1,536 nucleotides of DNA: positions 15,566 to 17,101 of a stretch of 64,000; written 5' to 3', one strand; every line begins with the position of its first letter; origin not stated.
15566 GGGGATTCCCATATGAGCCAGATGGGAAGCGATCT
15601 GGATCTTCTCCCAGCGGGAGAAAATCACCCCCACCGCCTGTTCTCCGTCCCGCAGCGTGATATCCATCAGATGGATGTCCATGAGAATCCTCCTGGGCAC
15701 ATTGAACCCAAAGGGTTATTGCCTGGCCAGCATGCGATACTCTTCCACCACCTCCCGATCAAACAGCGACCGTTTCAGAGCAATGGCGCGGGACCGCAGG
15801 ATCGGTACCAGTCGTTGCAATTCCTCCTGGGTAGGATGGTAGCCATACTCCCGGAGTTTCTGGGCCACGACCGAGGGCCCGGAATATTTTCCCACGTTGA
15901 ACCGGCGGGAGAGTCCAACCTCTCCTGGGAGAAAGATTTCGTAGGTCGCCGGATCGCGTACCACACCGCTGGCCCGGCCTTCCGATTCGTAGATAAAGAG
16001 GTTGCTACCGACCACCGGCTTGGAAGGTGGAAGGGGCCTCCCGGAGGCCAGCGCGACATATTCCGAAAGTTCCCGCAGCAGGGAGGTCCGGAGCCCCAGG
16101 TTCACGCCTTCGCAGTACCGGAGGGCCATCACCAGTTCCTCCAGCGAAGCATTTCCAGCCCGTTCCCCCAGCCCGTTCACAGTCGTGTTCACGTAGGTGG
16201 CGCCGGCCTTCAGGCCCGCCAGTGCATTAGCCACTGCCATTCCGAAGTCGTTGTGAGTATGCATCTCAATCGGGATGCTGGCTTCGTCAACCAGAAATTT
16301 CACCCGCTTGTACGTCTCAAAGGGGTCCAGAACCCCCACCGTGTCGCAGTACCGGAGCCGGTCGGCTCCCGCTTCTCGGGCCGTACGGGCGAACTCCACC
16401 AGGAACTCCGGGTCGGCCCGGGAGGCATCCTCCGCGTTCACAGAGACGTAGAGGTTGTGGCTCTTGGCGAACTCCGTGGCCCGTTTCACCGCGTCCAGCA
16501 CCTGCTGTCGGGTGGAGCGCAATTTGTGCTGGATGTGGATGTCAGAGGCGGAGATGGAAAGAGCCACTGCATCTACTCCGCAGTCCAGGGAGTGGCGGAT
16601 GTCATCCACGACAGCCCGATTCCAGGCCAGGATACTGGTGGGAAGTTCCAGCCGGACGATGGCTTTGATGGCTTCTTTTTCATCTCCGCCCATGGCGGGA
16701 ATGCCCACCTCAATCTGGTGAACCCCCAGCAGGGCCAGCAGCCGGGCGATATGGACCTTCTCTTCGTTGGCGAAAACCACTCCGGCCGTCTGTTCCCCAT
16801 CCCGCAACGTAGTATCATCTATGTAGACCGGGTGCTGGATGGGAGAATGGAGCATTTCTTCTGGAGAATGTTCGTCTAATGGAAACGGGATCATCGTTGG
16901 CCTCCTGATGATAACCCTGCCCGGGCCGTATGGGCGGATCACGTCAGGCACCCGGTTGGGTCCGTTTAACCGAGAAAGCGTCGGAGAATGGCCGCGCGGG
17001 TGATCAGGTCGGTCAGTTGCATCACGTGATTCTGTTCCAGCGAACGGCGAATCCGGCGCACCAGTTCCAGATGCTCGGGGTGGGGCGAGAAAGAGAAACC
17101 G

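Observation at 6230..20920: Eleven co-directional genes (homocitrate synthase through carAB to an HDAC-fold deacetylase) under one promoter-attenuator, a candidate super-operon for 2-oxoacid chain elongation and Lys/Arg/Pro/Leu/Ile precursor supply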

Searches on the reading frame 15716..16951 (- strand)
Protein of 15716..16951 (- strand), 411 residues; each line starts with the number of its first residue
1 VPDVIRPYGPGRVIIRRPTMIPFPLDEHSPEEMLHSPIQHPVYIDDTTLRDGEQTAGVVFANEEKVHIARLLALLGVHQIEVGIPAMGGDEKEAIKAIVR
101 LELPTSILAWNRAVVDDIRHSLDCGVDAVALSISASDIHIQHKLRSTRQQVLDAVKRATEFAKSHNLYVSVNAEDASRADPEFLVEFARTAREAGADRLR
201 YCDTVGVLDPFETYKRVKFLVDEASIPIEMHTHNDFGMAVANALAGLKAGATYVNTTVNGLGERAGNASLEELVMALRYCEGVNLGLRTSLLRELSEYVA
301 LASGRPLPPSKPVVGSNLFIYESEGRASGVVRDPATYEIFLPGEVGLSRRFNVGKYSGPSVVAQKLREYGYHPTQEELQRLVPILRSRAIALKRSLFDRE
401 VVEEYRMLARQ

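Call 3: search_protein_families(library=ncbifam, proteins=[window:15716-16951:-], max_evalue=0.00001)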
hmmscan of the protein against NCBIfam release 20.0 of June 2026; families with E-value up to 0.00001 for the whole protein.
window:15716-16951:- (411 aa): 28 families (the best 25 are shown)
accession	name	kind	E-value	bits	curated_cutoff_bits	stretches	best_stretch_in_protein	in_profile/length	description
TIGR02660.1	nifV_homocitr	equivalog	3.3e-144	480.7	462.9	1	42-402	2-362/365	homocitrate synthase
NF002085.0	PRK00915.1-2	subfamily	4.5e-118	395.2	517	1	37-387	9-359/504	2-isopropylmalate synthase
TIGR02090.1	LEU1_arch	subfamily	2.5e-108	362.4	484.75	1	42-382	1-341/363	isopropylmalate/citramalate/homocitrate synthases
NF041069.1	IPMS_Sufob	equivalog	2.6e-99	333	600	1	43-382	2-343/371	isopropylmalate synthase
TIGR02146.1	LysS_fung_arch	equivalog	3.6e-89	299.4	413.55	1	46-382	3-339/344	homocitrate synthase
NF002086.0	PRK00915.1-3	equivalog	1.7e-85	287.5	532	1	41-399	6-375/516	2-isopropylmalate synthase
NF002088.0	PRK00915.1-5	equivalog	8.8e-79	265.3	697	1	42-383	4-357/514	2-isopropylmalate synthase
TIGR00973.1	leuA_bact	equivalog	1.1e-78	265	598.7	1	42-385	2-357/494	2-isopropylmalate synthase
NF002087.0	PRK00915.1-4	equivalog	4.4e-76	256.4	729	1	42-400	7-377/516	2-isopropylmalate synthase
NF002084.0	PRK00915.1-1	equivalog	1.2e-61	208.9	748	1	41-382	4-357/523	2-isopropylmalate synthase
TIGR00977.1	citramal_synth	equivalog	1.3e-47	162.3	450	1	42-372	2-347/526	citramalate synthase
NF042433.1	CitmalDyn_Leptosp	equivalog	4e-45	154.3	950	1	42-372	8-348/514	(R)-citramalate synthase CimA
NF042434.1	IPMS_Lepto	equivalog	3.1e-43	148.2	500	1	39-389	3-370/374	2-isopropylmalate synthase LeuA2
NF006049.0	PRK08195.1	subfamily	2.3e-26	92.6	229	1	153-288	119-255/344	4-hyroxy-2-oxovalerate/4-hydroxy-2-oxopentanoic acid aldolase,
TIGR03217.1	4OH_2_O_val_ald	equivalog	1.2e-24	87.2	286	1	41-298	2-260/334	4-hydroxy-2-oxovalerate aldolase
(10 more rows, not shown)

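Call 4: search_protein_families(library=pfam, proteins=[window:15716-16951:-], max_evalue=0.00001)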
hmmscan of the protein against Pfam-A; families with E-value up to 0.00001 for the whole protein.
window:15716-16951:- (411 aa): 2 families
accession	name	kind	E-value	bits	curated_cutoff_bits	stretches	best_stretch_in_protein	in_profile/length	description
PF00682.25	HMGL-like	-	3.3e-81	273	29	1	42-299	2-260/260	HMGL-like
PF22617.1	HCS_D2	-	2e-12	47.7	27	1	313-384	1-73/82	Homocitrate synthase post-HMGL domain-like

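Call 19: search_solved_structures(query=window:15716-16951:-, max_evalue=1e-20)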
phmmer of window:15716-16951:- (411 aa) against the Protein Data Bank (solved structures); distinct sequences matched with E-value up to 1e-20: 10.
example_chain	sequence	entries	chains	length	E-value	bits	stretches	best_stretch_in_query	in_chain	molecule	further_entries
6ktq_A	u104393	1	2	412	2.4e-73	250.8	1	37-388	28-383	Homocitrate synthase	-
3rmj_A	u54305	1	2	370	2.5e-62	214.5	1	41-377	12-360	2-isopropylmalate synthase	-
6e1j_A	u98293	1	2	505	6.4e-56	193.4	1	37-388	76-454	2-isopropylmalate synthase, A genome specific 1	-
3eeg_A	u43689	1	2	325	3.2e-52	181.3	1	42-342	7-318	2-isopropylmalate synthase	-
3ivs_A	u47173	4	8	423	9e-48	166.6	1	43-394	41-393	Homocitrate synthase, mitochondrial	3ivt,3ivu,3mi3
3ewb_X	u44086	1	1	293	7.4e-45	157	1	44-309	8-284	2-isopropylmalate synthase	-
3ble_A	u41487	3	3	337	4.9e-35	124.7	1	40-332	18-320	Citramalate synthase from Leptospira interrogans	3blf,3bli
2ztj_A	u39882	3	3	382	1.5e-34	123.1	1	44-389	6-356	Homocitrate synthase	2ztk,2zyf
3a9i_A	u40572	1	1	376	1.7e-34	122.9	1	44-389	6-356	Homocitrate synthase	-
4ov4_A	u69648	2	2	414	2.9e-31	112.2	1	41-389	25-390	2-isopropylmalate synthase | isopropylmalate synthase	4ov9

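Call 22: find_homologous_proteins(query=window:15716-16951:-, max_evalue=1e-30)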
Query window:15716-16951:- (411 aa): 7997 proteins with E <= 1e-30 among 8000 candidates; the best 120 are listed.
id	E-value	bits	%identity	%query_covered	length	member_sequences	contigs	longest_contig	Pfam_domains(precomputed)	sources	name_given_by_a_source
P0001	2.3e-255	865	100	95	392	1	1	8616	PF22617.2,PF00682.26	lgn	-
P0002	1.8e-245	832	100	92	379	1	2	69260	PF22617.2,PF00682.26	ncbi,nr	ncbi:MAG: homocitrate synthase [Anaerolineae bacterium]|nr:homocitrate synthase [Anaerolineae bacter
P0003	3.8e-241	818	94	95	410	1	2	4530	PF22617.2,PF00682.26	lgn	-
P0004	1.5e-237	806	93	95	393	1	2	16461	PF22617.2,PF00682.26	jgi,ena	jgi:homocitrate synthase NifV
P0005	2.9e-235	799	91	95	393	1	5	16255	PF22617.2,PF00682.26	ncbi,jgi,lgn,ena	-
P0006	1.0e-232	790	90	95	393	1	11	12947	PF22617.2,PF00682.26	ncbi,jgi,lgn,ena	jgi:homocitrate synthase NifV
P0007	1.4e-232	790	90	95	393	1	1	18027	PF22617.2,PF00682.26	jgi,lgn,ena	-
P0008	2.3e-232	789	90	95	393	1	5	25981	PF22617.2,PF00682.26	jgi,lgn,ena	-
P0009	1.2e-229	780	94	91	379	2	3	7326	PF22617.2,PF00682.26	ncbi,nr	ncbi:MAG: homocitrate synthase [Anaerolineae bacterium]|nr:homocitrate synthase [Anaerolineae bacter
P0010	1.6e-226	770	91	92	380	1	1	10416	PF22617.2,PF00682.26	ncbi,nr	ncbi:MAG: homocitrate synthase [Chloroflexi bacterium]|nr:homocitrate synthase [Chloroflexota bacter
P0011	5.6e-222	755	88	95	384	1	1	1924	PF22617.2,PF00682.26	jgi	-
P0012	8.3e-215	731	84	94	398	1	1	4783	PF22617.2,PF00682.26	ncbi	-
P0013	8.1e-214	728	83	94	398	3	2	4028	PF22617.2,PF00682.26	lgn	-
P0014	7.9e-212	722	83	94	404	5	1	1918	PF22617.2,PF00682.26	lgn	-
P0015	4.4e-210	716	82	94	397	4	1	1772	PF22617.2,PF00682.26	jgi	jgi:homocitrate synthase NifV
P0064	2.3e-200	684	78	94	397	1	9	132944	PF22617.2,PF00682.26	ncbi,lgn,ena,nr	ncbi:MAG: homocitrate synthase [Anaerolineae bacterium]|nr:homocitrate synthase [Anaerolineae bacter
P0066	3.2e-200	683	80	92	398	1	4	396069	PF22617.2,PF00682.26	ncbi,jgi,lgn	jgi:homocitrate synthase NifV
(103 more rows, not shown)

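Call 24: find_encoding_contigs(protein=P0066, flank=10000, max_places=2)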
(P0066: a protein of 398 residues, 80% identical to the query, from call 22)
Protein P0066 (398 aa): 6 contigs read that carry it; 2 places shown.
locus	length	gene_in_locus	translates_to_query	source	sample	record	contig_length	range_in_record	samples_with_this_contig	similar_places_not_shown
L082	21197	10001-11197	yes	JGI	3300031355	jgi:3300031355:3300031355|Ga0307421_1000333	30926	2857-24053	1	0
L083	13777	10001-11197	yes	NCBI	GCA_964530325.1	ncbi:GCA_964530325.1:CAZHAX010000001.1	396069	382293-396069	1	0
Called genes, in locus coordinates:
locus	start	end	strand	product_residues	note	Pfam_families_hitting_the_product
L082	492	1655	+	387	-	-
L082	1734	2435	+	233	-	PF13576:Pentapeptide_3 (faint)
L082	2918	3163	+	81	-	PF04014:MazE_antitoxin (weak)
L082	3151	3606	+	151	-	PF01850:PIN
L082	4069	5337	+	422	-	PF00764:Arginosuc_synth, PF20979:Arginosuc_syn_C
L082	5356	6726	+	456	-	PF00206:Lyase_1, PF14698:ASL_C2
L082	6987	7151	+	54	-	PF08271:Zn_Ribbon_TF (weak), PF08274:Zn_Ribbon_YjdM (faint), PF21344:Zn_ribbon_LysW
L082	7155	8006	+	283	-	PF22626:LysX_preATP_grasp, PF02222:ATP-grasp (faint), PF02786:CPSase_L_D2 (weak), PF08443:RimK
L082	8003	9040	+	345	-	PF01118:Semialdhyde_dh, PF22698:Semialdhyde_dhC_1, PF02774:Semialdhyde_dhC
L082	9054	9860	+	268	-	PF00696:AA_kinase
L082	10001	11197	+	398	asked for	PF00682:HMGL-like, PF22617:HCS_D2 (weak)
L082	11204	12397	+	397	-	PF00682:HMGL-like, PF22617:HCS_D2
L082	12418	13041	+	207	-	PF13489:Methyltransf_23, PF02353:CMAS, PF13847:Methyltransf_31, PF08241:Methyltransf_11, PF08242:Methyltransf_12, PF13649:Methyltransf_25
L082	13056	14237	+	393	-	PF00202:Aminotran_3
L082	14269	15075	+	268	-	PF13489:Methyltransf_23 (weak), PF02353:CMAS (weak), PF05175:MTS (weak), PF13847:Methyltransf_31, PF08241:Methyltransf_11, PF08242:Methyltransf_12, PF13649:Methyltransf_25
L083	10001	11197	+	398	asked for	PF00682:HMGL-like, PF22617:HCS_D2 (weak)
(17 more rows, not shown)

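Call 25: find_encoding_contigs(protein=P0064, flank=10000, max_places=2)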
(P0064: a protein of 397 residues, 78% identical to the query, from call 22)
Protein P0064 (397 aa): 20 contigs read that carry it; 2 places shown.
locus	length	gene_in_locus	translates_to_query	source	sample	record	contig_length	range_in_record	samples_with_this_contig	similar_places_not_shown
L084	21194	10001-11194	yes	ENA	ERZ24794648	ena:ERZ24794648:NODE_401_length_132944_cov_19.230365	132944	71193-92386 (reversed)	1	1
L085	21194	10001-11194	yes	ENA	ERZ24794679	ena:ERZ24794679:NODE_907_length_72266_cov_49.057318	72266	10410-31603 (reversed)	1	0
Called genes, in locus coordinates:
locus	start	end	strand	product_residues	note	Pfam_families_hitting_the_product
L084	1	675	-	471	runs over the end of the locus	PF14706:Tnp_DNA_bind, PF01609:DDE_Tnp_1 (weak), PF02281:Dimer_Tnp_Tn5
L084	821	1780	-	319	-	PF01261:AP_endonuc_2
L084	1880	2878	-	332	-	PF04166:PdxA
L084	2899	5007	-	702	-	PF00144:Beta-lactamase, PF13810:DUF4185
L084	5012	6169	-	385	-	PF01208:URO-D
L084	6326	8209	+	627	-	PF00933:Glyco_hydro_3, PF01915:Glyco_hydro_3_C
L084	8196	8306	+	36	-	-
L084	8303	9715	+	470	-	PF16317:Glyco_hydro_99 (weak), PF14307:Glyco_tran_WbsX (faint), PF03659:Glyco_hydro_71 (weak)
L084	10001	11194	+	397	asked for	PF00682:HMGL-like, PF22617:HCS_D2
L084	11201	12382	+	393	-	PF00682:HMGL-like, PF22617:HCS_D2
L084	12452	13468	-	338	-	PF00144:Beta-lactamase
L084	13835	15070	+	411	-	PF00149:Metallophos, PF12850:Metallophos_2 (faint)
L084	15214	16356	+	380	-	PF09594:GT87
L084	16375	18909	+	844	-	PF07760:DUF1616 (faint), PF13231:PMT_2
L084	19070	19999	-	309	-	PF01063:Aminotran_4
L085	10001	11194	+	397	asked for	PF00682:HMGL-like, PF22617:HCS_D2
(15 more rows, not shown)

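Call 26: find_encoding_contigs(protein=P0008, flank=10000, max_places=2)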
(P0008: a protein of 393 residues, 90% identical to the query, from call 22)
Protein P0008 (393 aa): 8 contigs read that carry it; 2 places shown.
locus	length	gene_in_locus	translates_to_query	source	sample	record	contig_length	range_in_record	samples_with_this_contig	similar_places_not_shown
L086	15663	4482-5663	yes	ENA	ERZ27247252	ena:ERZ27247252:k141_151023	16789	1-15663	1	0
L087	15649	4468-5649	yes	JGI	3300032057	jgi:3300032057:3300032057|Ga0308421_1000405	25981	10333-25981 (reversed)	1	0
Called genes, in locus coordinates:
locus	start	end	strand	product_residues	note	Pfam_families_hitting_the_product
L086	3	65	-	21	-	?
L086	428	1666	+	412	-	PF00682:HMGL-like, PF22617:HCS_D2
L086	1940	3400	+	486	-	PF14010:PEPcase_2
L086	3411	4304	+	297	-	PF03807:F420_oxidored, PF14748:P5CR_dimer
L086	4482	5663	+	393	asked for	PF00682:HMGL-like, PF22617:HCS_D2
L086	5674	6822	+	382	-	PF00682:HMGL-like, PF22617:HCS_D2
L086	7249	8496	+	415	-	PF00330:Aconitase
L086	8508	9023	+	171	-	PF06434:Aconitase_2_N, PF00694:Aconitase_C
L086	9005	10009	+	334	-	PF00180:Iso_dh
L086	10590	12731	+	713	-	PF05223:MecA_N (weak), PF03717:PBP_dimer, PF00905:Transpeptidase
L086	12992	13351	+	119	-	PF05635:23S_rRNA_IVP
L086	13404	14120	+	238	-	PF02527:GidB, PF13847:Methyltransf_31 (weak)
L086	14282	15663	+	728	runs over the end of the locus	PF02366:PMT (faint), PF09913:DUF2142, PF13231:PMT_2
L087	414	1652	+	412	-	PF00682:HMGL-like, PF22617:HCS_D2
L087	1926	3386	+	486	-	PF14010:PEPcase_2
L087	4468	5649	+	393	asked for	PF00682:HMGL-like, PF22617:HCS_D2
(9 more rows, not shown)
